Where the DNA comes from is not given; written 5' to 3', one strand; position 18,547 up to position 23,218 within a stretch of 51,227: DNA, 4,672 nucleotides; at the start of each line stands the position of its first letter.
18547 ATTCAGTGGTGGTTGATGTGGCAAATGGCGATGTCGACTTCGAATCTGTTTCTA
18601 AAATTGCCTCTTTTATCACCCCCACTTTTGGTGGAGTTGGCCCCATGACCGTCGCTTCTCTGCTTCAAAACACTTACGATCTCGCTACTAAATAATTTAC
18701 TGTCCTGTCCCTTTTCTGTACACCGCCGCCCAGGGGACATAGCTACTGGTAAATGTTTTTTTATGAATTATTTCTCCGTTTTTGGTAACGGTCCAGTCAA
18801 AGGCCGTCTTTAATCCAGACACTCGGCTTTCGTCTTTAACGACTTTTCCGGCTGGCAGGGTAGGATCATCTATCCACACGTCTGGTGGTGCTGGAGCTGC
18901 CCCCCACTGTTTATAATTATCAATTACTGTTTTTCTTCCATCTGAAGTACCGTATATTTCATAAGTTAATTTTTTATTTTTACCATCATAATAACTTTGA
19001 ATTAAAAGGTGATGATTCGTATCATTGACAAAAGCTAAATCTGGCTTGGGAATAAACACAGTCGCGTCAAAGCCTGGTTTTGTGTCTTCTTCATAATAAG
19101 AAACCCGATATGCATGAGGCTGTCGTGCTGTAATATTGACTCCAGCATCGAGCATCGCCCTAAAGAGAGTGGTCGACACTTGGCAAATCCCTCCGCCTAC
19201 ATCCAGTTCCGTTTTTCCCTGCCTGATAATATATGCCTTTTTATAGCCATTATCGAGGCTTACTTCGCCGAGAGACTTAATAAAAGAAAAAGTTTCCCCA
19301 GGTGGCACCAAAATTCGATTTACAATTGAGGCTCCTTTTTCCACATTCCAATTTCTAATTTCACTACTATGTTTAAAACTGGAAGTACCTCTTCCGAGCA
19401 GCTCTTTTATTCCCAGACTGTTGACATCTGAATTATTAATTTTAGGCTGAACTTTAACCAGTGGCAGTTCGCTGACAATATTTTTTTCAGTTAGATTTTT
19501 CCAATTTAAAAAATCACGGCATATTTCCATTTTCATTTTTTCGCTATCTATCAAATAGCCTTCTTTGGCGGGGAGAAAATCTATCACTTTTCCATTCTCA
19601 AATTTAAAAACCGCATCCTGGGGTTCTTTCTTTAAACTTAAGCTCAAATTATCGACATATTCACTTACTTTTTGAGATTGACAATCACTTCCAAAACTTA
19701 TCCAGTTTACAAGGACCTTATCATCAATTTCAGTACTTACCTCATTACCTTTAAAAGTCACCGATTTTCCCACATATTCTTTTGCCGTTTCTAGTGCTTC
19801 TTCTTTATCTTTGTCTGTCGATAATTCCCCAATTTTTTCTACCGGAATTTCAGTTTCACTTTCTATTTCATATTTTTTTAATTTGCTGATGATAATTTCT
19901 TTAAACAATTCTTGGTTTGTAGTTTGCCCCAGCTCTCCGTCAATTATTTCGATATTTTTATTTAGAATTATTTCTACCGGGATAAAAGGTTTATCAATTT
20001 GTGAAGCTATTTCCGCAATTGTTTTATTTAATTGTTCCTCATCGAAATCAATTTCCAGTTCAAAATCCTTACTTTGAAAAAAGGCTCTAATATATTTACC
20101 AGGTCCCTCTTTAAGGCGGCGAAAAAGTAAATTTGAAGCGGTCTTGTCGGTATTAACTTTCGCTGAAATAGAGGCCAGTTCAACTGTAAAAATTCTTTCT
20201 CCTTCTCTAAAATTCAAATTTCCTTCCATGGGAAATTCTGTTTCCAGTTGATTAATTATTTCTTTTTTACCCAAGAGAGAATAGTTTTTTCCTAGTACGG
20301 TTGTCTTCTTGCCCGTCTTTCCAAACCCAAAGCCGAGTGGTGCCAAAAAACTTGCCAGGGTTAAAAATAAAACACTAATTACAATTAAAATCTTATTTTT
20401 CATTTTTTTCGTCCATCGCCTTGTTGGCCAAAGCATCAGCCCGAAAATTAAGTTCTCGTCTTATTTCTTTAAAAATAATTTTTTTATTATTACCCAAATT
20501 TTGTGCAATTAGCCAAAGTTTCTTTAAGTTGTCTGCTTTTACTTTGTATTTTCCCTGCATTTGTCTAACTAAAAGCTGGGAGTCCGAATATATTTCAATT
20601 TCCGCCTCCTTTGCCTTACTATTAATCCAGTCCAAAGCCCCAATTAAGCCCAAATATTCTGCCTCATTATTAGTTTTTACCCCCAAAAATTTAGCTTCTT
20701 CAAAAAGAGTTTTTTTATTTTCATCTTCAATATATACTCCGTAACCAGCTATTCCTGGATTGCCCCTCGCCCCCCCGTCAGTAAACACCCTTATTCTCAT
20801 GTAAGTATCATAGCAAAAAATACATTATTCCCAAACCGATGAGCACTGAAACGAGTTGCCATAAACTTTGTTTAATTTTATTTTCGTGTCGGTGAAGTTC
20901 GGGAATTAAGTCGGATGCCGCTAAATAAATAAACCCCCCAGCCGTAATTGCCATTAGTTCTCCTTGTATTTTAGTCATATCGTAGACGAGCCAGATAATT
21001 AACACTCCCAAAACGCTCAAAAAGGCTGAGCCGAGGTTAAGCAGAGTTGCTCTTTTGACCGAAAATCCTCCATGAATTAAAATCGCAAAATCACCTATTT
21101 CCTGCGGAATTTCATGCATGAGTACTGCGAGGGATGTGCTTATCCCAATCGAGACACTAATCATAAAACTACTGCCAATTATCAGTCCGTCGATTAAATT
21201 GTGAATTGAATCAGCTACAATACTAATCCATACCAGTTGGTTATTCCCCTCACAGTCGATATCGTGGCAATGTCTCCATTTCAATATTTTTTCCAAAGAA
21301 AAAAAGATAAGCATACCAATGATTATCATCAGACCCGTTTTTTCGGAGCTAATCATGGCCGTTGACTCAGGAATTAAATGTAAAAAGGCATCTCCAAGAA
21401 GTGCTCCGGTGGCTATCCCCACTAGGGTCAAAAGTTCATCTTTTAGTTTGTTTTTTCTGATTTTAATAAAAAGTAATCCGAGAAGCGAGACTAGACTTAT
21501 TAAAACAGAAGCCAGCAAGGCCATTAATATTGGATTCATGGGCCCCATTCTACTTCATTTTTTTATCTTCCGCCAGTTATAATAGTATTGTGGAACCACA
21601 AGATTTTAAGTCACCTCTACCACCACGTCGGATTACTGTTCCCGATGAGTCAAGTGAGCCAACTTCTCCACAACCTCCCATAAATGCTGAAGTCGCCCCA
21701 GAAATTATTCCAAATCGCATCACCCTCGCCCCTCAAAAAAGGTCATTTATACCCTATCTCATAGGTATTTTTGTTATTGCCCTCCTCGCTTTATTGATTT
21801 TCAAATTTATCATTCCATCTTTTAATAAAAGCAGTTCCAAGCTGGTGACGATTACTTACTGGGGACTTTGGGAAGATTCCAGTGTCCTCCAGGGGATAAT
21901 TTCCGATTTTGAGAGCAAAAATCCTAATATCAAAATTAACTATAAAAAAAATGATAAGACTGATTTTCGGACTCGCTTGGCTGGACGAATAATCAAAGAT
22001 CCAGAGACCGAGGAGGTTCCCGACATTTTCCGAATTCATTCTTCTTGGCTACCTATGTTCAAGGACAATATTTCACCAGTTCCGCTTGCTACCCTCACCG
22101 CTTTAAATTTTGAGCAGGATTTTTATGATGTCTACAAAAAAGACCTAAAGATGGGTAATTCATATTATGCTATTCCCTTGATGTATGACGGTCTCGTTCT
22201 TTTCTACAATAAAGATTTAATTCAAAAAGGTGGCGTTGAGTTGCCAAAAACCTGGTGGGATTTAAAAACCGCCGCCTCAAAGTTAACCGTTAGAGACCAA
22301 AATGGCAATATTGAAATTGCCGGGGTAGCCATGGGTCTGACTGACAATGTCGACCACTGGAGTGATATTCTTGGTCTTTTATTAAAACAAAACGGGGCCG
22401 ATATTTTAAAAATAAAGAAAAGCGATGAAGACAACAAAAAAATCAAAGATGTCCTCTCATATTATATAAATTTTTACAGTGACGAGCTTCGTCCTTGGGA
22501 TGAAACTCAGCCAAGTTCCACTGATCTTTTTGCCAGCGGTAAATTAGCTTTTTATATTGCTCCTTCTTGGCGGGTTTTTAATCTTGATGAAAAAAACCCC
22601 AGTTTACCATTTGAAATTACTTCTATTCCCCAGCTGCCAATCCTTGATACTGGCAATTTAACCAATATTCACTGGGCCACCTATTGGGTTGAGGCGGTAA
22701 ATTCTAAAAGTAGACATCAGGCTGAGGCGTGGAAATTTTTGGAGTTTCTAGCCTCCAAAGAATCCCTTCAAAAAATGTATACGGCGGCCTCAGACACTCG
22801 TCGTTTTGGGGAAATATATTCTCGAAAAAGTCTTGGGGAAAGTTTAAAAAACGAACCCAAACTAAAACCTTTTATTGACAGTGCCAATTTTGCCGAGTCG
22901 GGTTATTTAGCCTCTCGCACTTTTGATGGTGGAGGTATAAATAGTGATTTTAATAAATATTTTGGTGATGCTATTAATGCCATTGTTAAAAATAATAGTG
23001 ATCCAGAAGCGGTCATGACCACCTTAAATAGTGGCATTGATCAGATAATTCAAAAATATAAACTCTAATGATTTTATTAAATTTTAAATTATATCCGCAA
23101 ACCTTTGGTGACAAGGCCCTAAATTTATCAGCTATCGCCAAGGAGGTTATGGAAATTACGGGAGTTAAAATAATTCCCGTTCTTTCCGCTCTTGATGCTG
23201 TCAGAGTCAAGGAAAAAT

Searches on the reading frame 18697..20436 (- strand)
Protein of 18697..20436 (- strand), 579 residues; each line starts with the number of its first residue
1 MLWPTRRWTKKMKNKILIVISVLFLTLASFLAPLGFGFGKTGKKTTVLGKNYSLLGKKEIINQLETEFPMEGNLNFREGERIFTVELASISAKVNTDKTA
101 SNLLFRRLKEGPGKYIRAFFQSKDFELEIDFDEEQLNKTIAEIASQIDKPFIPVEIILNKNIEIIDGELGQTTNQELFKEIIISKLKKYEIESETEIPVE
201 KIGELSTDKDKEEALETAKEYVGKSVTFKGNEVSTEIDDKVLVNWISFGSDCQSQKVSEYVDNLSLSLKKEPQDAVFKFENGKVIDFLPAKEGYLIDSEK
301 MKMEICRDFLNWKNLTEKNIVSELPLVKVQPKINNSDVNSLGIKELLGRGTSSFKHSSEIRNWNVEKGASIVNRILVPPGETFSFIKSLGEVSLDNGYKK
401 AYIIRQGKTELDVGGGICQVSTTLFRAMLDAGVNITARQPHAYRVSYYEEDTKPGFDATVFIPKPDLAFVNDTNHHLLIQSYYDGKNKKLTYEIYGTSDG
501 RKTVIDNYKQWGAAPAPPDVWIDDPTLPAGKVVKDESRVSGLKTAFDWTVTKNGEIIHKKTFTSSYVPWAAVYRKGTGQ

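Call 46: search_protein_families(library=pfam, proteins=[window:18697-20436:-], max_evalue=0.00001)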
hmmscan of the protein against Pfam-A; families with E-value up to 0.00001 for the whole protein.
window:18697-20436:- (579 aa): 2 families
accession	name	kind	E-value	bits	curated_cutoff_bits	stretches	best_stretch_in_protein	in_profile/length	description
PF04294.18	VanW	-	2.5e-39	134.2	27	1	361-495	2-130/130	VanW like protein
PF12229.13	PG_binding_4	-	1e-15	58.3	22.1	2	112-188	34-110/117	Putative peptidoglycan binding domain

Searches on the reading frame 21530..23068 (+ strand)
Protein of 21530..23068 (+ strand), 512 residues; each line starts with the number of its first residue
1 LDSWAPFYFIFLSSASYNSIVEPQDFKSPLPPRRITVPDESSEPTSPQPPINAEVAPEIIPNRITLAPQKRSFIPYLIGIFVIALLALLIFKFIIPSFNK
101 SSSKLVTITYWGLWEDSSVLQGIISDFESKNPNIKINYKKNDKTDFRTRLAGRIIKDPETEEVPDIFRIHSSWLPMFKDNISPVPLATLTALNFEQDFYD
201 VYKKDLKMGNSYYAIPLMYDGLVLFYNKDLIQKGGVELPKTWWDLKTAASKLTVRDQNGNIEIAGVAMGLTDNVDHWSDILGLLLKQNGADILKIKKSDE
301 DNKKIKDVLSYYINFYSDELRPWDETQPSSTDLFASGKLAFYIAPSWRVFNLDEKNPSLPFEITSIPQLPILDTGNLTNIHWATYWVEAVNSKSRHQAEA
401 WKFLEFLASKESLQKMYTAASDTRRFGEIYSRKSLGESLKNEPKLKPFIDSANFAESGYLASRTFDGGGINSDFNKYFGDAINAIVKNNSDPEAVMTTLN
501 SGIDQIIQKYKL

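Call 46: search_protein_families(library=pfam, proteins=[window:21530-23068:+], max_evalue=0.00001)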
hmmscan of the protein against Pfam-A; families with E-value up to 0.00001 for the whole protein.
window:21530-23068:+ (512 aa): 2 families
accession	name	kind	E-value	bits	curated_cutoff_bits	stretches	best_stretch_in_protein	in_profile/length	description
PF01547.30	SBP_bac_1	-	1.9e-31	110.6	26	1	116-412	6-305/307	Bacterial extracellular solute-binding protein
PF13416.11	SBP_bac_8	-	3e-29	103.1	27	1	123-419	2-255/279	Bacterial extracellular solute-binding protein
